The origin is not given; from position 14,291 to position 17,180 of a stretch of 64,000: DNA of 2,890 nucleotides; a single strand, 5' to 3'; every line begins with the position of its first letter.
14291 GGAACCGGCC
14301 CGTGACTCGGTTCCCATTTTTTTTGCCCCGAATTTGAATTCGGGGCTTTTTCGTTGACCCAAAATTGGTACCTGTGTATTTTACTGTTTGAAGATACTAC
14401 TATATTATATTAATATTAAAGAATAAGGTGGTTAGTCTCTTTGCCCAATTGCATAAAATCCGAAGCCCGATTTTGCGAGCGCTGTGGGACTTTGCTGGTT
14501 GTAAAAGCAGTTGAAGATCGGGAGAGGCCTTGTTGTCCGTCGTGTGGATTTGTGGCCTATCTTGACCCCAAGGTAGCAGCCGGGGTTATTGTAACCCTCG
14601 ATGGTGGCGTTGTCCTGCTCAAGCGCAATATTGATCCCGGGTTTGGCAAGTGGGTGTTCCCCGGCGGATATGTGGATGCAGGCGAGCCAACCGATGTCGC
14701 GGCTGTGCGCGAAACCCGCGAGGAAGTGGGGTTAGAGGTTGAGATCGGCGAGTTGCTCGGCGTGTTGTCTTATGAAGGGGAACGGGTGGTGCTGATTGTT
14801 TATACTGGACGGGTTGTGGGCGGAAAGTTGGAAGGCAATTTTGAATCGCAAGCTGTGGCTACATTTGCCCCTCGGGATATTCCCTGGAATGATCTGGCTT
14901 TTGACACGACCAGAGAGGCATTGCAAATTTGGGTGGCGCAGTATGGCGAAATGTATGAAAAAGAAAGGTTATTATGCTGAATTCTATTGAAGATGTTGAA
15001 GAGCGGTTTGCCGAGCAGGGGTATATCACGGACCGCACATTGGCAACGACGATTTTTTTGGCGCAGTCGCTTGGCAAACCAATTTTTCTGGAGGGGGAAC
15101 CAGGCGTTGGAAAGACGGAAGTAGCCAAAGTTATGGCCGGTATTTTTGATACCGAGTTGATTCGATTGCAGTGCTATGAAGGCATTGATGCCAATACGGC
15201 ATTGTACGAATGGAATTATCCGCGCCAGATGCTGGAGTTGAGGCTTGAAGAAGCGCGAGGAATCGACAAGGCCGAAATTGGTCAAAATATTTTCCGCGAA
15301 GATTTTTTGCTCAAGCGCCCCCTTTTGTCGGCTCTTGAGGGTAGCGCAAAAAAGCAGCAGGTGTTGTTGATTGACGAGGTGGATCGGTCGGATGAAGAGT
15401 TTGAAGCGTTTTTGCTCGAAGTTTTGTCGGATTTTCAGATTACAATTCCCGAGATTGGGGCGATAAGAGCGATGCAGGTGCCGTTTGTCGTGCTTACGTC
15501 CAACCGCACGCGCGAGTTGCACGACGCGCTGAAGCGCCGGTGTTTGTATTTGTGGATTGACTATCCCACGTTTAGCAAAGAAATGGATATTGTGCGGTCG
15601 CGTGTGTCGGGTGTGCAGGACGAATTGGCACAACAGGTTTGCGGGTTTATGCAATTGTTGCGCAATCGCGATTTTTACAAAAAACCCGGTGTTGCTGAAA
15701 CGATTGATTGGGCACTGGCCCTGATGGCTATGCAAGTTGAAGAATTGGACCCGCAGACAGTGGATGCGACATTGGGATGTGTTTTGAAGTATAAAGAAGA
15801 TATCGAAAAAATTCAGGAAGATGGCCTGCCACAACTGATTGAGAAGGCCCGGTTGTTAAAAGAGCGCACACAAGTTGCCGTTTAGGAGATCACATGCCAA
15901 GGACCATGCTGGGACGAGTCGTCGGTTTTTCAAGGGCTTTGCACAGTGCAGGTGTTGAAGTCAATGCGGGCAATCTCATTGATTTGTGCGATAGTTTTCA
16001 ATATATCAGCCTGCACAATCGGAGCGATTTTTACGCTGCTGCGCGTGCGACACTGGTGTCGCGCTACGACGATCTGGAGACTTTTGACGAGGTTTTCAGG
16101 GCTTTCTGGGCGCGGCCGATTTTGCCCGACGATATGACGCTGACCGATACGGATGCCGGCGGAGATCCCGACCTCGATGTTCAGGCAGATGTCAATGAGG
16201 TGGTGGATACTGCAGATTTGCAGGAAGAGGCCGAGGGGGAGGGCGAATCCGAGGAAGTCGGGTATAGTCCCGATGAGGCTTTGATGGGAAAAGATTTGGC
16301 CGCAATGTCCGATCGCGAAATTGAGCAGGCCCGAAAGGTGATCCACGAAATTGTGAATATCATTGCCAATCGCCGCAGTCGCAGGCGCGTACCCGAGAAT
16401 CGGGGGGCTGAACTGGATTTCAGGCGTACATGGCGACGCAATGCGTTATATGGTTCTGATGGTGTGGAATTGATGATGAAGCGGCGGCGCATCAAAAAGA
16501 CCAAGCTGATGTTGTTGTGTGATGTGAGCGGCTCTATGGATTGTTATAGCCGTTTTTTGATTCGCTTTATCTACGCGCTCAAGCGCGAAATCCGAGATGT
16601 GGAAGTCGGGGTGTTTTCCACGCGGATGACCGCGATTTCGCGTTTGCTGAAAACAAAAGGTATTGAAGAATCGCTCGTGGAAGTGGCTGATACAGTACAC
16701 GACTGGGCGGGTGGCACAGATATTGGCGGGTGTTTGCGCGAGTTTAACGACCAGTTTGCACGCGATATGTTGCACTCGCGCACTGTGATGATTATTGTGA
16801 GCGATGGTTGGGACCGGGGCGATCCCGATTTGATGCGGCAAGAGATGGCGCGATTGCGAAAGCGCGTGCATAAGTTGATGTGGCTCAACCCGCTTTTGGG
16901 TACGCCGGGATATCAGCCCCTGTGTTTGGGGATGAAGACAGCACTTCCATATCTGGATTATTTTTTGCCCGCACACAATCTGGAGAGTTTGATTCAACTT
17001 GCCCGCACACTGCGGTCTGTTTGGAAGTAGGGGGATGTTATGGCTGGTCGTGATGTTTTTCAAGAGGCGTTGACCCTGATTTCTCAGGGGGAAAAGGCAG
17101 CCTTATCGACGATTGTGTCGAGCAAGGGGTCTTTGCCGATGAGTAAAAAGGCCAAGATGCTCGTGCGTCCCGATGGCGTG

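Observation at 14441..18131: Orphan NUDIX–CoxD–CoxE–XdhC module: molybdo-hydroxylase maturation genes without a cognate structural enzyme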

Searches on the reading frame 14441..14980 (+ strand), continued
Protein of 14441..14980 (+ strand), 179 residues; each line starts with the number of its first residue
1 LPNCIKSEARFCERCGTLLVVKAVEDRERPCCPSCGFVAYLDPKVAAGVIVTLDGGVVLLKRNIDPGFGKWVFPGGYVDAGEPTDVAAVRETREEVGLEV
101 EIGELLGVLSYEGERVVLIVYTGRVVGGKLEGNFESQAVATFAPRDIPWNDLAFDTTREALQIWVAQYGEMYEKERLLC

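Call 54: search_protein_families(library=pfam, max_evalue=0.00001, proteins=[L047:34-861:+, L047:929-1948:-, L047:2176-3396:+, L047:3879-5996:+, L047:6063-6611:+, L047:6768-7928:+, L047:8027-8413:+, L047:8566-8967:+, L047:9371-9796:-, L047:10390-11301:+])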
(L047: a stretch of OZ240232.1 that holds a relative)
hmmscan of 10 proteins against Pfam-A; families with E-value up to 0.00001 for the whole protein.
L047:34-861:+ (275 aa): 2 families
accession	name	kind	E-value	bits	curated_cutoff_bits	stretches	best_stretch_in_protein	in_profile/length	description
PF13478.12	XdhC_C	-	7.1e-40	136.9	29.7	1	114-256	1-125/125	XdhC Rossmann domain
PF02625.21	XdhC_CoxI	-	1.1e-20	73.7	24.3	1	18-81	2-65/68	XdhC and CoxI family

L047:929-1948:- (339 aa): 3 families
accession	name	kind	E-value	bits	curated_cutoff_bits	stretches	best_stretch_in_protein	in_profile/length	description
PF00793.26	DAHP_synth_1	-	1.6e-81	273.6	25.5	1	89-328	9-264/270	DAHP synthetase I family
PF18152.6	DAHP_snth_FXD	-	1.3e-18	67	27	1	1-69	1-67/67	DAHP synthase ferredoxin-like domain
PF03102.20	NeuB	-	4.6e-12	46.4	22.1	1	141-337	50-238/241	NeuB family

L047:2176-3396:+ (406 aa): 2 families
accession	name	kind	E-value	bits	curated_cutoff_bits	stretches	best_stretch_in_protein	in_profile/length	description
PF02882.25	THF_DHG_CYH_C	-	4.6e-62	208.5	27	1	218-402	1-159/160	Tetrahydrofolate dehydrogenase/cyclohydrolase, NAD(P)-binding domain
PF00763.28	THF_DHG_CYH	-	2.2e-40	138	32.8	1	101-215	1-115/115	Tetrahydrofolate dehydrogenase/cyclohydrolase, catalytic domain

L047:3879-5996:+ (705 aa): 4 families
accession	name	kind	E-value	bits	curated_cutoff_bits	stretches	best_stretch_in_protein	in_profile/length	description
PF02683.22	DsbD_TM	-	2.9e-49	167.7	27.1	1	292-503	3-218/219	Cytochrome C biogenesis protein transmembrane domain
PF13899.12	Thioredoxin_7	-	1.4e-13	51.2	27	1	565-650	2-82/83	Thioredoxin-like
PF13098.12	Thioredoxin_2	-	1.3e-07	32.4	27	1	576-671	1-101/104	Thioredoxin-like domain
PF00085.26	Thioredoxin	-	1e-06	29.1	23.5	1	578-652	16-82/103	Thioredoxin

L047:6063-6611:+ (182 aa): 4 families
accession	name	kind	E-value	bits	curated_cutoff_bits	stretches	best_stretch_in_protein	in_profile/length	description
PF00578.27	AhpC-TSA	-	3.6e-26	92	26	1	46-160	4-123/124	AhpC/TSA family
PF08534.16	Redoxin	-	4.8e-24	85.3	26.6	1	46-168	5-139/148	Redoxin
PF13905.12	Thioredoxin_8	-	2.1e-11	44.4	27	1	68-158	2-94/94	Thioredoxin-like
PF00085.26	Thioredoxin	-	1.4e-08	35.1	23.5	1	66-111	17-61/103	Thioredoxin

L047:6768-7928:+ (386 aa): 3 families
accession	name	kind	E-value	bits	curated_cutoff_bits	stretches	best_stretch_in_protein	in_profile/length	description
PF13365.12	Trypsin_2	-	8.7e-32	111.3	27.6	1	95-234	1-144/144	Trypsin-like peptidase domain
PF00089.32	Trypsin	-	3.8e-20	73.1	20.6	1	96-261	28-220/220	Trypsin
PF13180.12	PDZ_2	-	6.8e-09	36.3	27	1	297-379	13-80/80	PDZ domain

L047:8027-8413:+ (128 aa): 0 families

L047:8566-8967:+ (133 aa): 0 families

L047:9371-9796:- (141 aa): 0 families

L047:10390-11301:+ (303 aa): 0 families

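Call 55: search_protein_families(library=pfam, max_evalue=0.00001, proteins=[L042:17-799:+, L042:906-1496:+, L042:1497-2468:+, L042:2703-3215:+, L042:3450-4649:-, L042:6910-7725:+, L042:8244-9035:+, L042:16934-17914:+, L042:18162-18911:-, L042:19024-20421:-])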
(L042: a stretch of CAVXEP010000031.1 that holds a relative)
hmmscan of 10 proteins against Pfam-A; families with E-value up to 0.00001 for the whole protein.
L042:17-799:+ (260 aa): 2 families
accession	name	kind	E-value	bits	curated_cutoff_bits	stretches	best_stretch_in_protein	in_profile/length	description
PF13379.11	NMT1_2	-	6e-08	33.2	24.7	1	52-181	118-244/252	NMT1-like family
PF09084.16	NMT1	-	7.1e-08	33.1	20.5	1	5-176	39-211/216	NMT1/THI5 like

L042:906-1496:+ (196 aa): 2 families
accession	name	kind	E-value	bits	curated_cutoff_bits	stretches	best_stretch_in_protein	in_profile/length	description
PF12804.13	NTP_transf_3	-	8.1e-43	146.8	27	1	4-167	1-158/160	MobA-like NTP transferase domain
PF01128.25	IspD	-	7.5e-07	29.6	27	1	2-126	1-124/221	2-C-methyl-D-erythritol 4-phosphate cytidylyltransferase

L042:1497-2468:+ (323 aa): 0 families

L042:2703-3215:+ (170 aa): 2 families
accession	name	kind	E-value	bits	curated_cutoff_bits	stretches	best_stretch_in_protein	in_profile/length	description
PF08534.16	Redoxin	-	2.2e-34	118.8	26.6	1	7-166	2-148/148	Redoxin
PF00578.27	AhpC-TSA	-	6.3e-10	39.5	26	1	31-135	15-110/124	AhpC/TSA family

L042:3450-4649:- (399 aa): 3 families
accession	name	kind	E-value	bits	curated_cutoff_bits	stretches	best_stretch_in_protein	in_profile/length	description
PF02568.20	ThiI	-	7.1e-75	251.4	20.5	1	171-366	1-196/197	Thiamine biosynthesis protein (ThiI)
PF22025.1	ThiI_fer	-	3.4e-17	63.1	25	1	4-75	2-72/72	ThiI ferredoxin-like domain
PF02926.22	THUMP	-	2.6e-12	47.4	20.6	1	79-155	2-79/84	THUMP domain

L042:6910-7725:+ (271 aa): 1 family
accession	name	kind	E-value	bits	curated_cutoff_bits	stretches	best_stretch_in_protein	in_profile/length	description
PF04909.20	Amidohydro_2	-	8.6e-15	55.7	26.4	1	108-249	52-186/289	Amidohydrolase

L042:8244-9035:+ (263 aa): 1 family
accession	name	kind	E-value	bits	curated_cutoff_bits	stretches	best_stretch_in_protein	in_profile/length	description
PF00226.36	DnaJ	-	1.9e-13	50.8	27.8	1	19-79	1-63/63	DnaJ domain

L042:16934-17914:+ (326 aa): 1 family
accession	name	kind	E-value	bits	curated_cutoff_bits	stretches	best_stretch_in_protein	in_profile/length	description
PF01841.26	Transglut_core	-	2.8e-20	73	23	1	159-275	3-108/108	Transglutaminase-like superfamily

L042:18162-18911:- (249 aa): 2 families
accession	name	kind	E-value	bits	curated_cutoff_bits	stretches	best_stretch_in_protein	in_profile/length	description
PF00941.27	FAD_binding_5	-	1.3e-42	145.9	27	1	2-138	34-169/170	FAD binding domain in molybdopterin dehydrogenase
PF03450.22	CO_deh_flav_C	-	1e-20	74.2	25.5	1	145-246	2-102/102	CO dehydrogenase flavoprotein C-terminal domain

L042:19024-20421:- (465 aa): 2 families
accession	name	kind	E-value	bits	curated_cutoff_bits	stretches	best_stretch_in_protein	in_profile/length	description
PF20256.3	MoCoBD_2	-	9.2e-60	203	27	1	79-392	2-283/283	Molybdopterin cofactor-binding domain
PF02738.23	MoCoBD_1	-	6.6e-13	48.8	27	1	2-51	195-244/244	Molybdopterin cofactor-binding domain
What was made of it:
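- Tried and rejected: The intervening genes are unrelated housekeeping genes (DAHP synthase, FolD, DsbD, peroxiredoxin, HtrA, ThiI, DnaJ), some on the other strand, and the pattern reduces to about three lineage-level syntenies (calls 54, 55).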

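Call 73: predict_structure(alignment_id=A1)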
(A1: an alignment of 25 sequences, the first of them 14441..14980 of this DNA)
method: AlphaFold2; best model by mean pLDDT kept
length: 179 residues; sequences in the alignment: 25
mean_pLDDT: 91.5   pTM: 0.78
mean pLDDT of the five models: 91.5, 91.0, 90.8, 90.4, 90.4
residues with pLDDT >= 90: 131; 70-90: 38; 50-70: 5; < 50: 5
segments of 3 or more residues with pLDDT < 50: 1-5
pLDDT, mean of each block of 10 residues (from residue 1): 54 90 87 89 89 97 96 96 97 98 97 89 98 98 97 97 95 79
secondary structure, 60 per line:
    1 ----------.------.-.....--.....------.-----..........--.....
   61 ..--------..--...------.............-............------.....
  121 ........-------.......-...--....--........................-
elements in order: E20-24 E27-31 E44-53 E56-62 E75-77 H84-96 E98-109 E116-128 E136-142 H155-178

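Call 75: fold_search(model_id=the predicted structure, library=pdb)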
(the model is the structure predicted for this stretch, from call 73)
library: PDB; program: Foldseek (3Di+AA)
matches with E <= 10: 817; with E <= 0.001: 600
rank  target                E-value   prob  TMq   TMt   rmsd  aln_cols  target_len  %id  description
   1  3cng_B                1.4e-17  1.00  0.81  0.82   2.3       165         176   33  Crystal structure of NUDIX hydrolase from Nitrosomonas europaea (released 2008-04-08)
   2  3cng_C                3.3e-17  1.00  0.82  0.82   2.1       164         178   32  Crystal structure of NUDIX hydrolase from Nitrosomonas europaea (released 2008-04-08)
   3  3cng_A                1.3e-16  1.00  0.81  0.82   2.4       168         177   33  Crystal structure of NUDIX hydrolase from Nitrosomonas europaea (released 2008-04-08)
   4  2yyh_A                1.3e-11  1.00  0.60  0.76   3.0       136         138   34  Crystal structure of Nudix family protein from Aquifex aeolicus (released 2007-11-06)
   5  5isy_C                1.5e-11  1.00  0.70  0.52   3.1       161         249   17  Crystal structure of Nudix family protein with NAD (released 2016-09-14)
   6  3i7u_A                3.7e-11  1.00  0.57  0.75   4.5       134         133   25  Crystal structure of AP4A hydrolase (aq_158) from Aquifex aeolicus VF5 (released 2009-07-21)
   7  5iw4_B                5.0e-11  1.00  0.70  0.51   3.5       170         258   18  Crystal structure of E. coli NudC in complex with NAD (released 2016-07-13)
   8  6nci_B                5.7e-11  1.00  0.64  0.58   2.2       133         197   28  Crystal structure of CDP-Chase: Vector data collection (released 2019-02-06)
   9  5iw4_A                6.1e-11  1.00  0.71  0.52   3.2       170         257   18  Crystal structure of E. coli NudC in complex with NAD (released 2016-07-13)
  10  2gb5_B                6.1e-11  1.00  0.71  0.50   3.3       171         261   18  Crystal structure of NADH pyrophosphatase (EC 3.6.1.22) (1790429) from Escherichia coli K12 at 2.30 A resolution (released 2006-03-28)
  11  5ggc_A                6.5e-11  1.00  0.59  0.37   2.7       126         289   26  Crystal structure of Mycobacterium smegmatis MutT1 in complex with phosphate and magnesium ions (excess magnesium, I) (released 2017-04-19)
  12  3i7u_C                6.9e-11  1.00  0.59  0.77   4.1       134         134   25  Crystal structure of AP4A hydrolase (aq_158) from Aquifex aeolicus VF5 (released 2009-07-21)
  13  5iw5_B                8.8e-11  1.00  0.69  0.50   3.5       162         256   18  Crystal structure of E. coli NudC in complex with NMN (released 2016-07-13)
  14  2yyh_D                1.2e-10  1.00  0.61  0.79   2.8       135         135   34  Crystal structure of Nudix family protein from Aquifex aeolicus (released 2007-11-06)
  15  2yyh_C                1.5e-10  1.00  0.60  0.76   3.0       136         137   34  Crystal structure of Nudix family protein from Aquifex aeolicus (released 2007-11-06)
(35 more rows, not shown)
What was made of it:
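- The fold resembles the Zn-ribbon + Nudix part of NudC, which acts on dinucleotide cofactors (NAD, dpCoA) (call 75).
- Tried and rejected: The structure model is confident, but its best match is an uncharacterised protein (calls 73, 75).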

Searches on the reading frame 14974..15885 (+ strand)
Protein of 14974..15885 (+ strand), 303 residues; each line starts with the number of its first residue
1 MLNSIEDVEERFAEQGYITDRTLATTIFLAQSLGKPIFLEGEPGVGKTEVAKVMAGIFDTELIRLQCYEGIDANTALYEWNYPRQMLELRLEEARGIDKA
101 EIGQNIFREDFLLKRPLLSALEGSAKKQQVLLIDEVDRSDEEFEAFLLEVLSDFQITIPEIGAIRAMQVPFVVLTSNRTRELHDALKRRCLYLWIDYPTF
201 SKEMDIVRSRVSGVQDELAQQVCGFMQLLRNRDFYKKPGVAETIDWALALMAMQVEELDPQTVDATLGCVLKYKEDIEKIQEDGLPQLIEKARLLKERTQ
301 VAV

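Call 3: search_protein_families(library=pfam, proteins=[window:14974-15885:+], max_evalue=0.01)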
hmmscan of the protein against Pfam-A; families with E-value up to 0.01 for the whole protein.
window:14974-15885:+ (303 aa): 9 families
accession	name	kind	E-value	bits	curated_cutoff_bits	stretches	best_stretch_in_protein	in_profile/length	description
PF07728.20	AAA_5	-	4.8e-10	40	22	1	37-190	2-139/139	AAA domain (dynein-related subfamily)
PF00004.35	AAA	-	3.7e-09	37.5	21.2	1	38-190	2-123/131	ATPase family associated with various cellular activities (AAA)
PF07726.17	AAA_3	-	8.6e-09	35.8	27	1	128-177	63-110/131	ATPase family associated with various cellular activities (AAA)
PF05496.18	RuvB_N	-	4.3e-06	27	27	0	118-158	75-115/159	Holliday junction DNA helicase RuvB P-loop domain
PF13401.12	AAA_22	-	2.3e-05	25.2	27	1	36-152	7-109/130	AAA domain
PF13191.12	AAA_16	-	0.0012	19.8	32.6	1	35-151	25-156/167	AAA ATPase domain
PF00910.28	RNA_helicase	-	0.0027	18.6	21.5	0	37-56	1-20/105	RNA helicase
PF00158.32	Sigma54_activat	-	0.0045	17.1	20.2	0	32-54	20-42/168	Sigma-54 interaction domain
PF07724.20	AAA_2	-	0.0055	17.2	27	0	38-172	7-120/166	AAA domain (Cdc48 subfamily)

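Call 4: search_protein_families(library=ncbifam, proteins=[window:14974-15885:+], max_evalue=0.01)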
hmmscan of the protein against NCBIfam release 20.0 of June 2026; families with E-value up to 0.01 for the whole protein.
window:14974-15885:+ (303 aa): 10 families
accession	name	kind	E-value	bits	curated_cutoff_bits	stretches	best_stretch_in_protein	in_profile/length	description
NF047784.1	MadB_ATPase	equivalog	1.1e-78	264.5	475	1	3-281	2-294/298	MadB family AAA-type ATPase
TIGR02640.1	gas_vesic_GvpN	equivalog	1.1e-06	28.4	266.8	1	32-245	19-231/262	gas vesicle protein GvpN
TIGR00635.1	ruvB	equivalog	3.3e-06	26.4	299.05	0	118-158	72-112/305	Holliday junction branch migration DNA helicase RuvB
NF000868.0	PRK00080.1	equivalog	3.4e-05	22.9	282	0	123-158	98-133/330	Holliday junction branch migration DNA helicase RuvB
TIGR03346.1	chaperone_ClpB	equivalog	0.0003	19.3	1232.1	0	126-177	666-716/853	ATP-dependent chaperone ClpB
NF003012.0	PRK03839.1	equivalog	0.0011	19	152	0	38-66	4-32/180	putative kinase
TIGR00763.1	lon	equivalog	0.0014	17.2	608.05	0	27-65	346-384/795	endopeptidase La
TIGR02639.1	ClpA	equivalog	0.0016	16.8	993.15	0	39-69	492-522/734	ATP-dependent Clp protease ATP-binding subunit ClpA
NF003229.0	PRK04195.1-5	equivalog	0.0027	16.5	280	0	34-65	44-75/413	replication factor C large subunit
NF003230.0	PRK04195.1-6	equivalog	0.0033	16.2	441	1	28-67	33-72/494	replication factor C large subunit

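Call 35: search_solved_structures(query=window:14974-15885:+, max_evalue=0.001)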
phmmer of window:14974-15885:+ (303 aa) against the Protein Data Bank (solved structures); distinct sequences matched with E-value up to 0.001: 12.
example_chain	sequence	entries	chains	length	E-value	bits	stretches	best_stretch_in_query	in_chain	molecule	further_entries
6i27_A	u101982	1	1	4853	6.2e-10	42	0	27-72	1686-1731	Midasin,Midasin,Midasin,Midasin,Midasin,Midasin,Midasin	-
6i26_A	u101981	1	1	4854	6.2e-10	42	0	27-72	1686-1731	Midasin,Midasin,Midasin,Midasin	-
6hyp_A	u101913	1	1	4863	6.3e-10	42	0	27-72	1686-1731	Midasin,Midasin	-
5jcs_s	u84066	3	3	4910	6.5e-10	41.9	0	27-72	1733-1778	Midasin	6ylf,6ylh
6or5_A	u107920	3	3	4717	1.3e-05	27.9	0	18-70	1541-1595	Midasin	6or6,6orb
1in5_A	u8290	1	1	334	1.7e-05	27.5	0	111-226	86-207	HOLLIDAY JUNCTION DNA HELICASE RUVB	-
1in4_A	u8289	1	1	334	3e-05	26.7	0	111-227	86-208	HOLLIDAY JUNCTION DNA HELICASE RUVB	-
1j7k_A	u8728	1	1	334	3.6e-05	26.4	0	111-225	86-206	HOLLIDAY JUNCTION DNA HELICASE RUVB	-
1in6_A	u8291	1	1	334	6.9e-05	25.5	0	111-224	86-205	HOLLIDAY JUNCTION DNA HELICASE RUVB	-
1in8_A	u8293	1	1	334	7.3e-05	25.4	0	111-227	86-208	HOLLIDAY JUNCTION DNA HELICASE RUVB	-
1in7_A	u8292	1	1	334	0.00013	24.5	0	111-226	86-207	HOLLIDAY JUNCTION DNA HELICASE RUVB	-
2r44_A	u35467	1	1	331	0.00099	21.7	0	130-245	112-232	Uncharacterized protein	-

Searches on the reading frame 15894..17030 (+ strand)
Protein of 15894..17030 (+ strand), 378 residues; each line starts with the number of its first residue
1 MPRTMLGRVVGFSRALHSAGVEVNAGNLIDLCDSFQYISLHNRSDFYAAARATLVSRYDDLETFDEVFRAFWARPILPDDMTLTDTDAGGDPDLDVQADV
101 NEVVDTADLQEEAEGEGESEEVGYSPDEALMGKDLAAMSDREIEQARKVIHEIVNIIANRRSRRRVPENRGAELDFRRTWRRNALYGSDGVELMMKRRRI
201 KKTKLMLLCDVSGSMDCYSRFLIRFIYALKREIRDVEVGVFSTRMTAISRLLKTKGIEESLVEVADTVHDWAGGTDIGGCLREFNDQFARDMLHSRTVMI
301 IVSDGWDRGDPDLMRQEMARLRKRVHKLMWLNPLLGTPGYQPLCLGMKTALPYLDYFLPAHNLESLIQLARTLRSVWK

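Call 3: search_protein_families(library=pfam, proteins=[window:15894-17030:+], max_evalue=0.01)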
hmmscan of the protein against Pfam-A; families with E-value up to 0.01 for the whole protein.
window:15894-17030:+ (378 aa): 2 families
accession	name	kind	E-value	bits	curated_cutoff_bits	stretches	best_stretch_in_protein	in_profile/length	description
PF05762.20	VWA_CoxE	-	2.2e-55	187.9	26.4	1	157-366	12-222/222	VWA domain containing CoxE-like protein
PF13519.12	VWA_2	-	0.00051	21.1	27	1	205-305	1-106/107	von Willebrand factor type A domain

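Call 4: search_protein_families(library=ncbifam, proteins=[window:15894-17030:+], max_evalue=0.01)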
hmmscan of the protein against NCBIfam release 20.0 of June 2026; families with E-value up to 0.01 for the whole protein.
window:15894-17030:+ (378 aa): 3 families
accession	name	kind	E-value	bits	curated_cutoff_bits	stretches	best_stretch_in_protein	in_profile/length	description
NF047783.1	VWA_dom_MadC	equivalog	6.6e-23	81.3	600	1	135-333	261-454/498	MadC family VWA domain-containing protein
NF041121.1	SAV_2336_NTERM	domain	0.00038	19.5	200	1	160-245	112-197/475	SAV_2336 N-terminal domain-related protein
NF008230.0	PRK10997.1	equivalog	0.0018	17.5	500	1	200-324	321-445/487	ATPase RavA stimulator ViaA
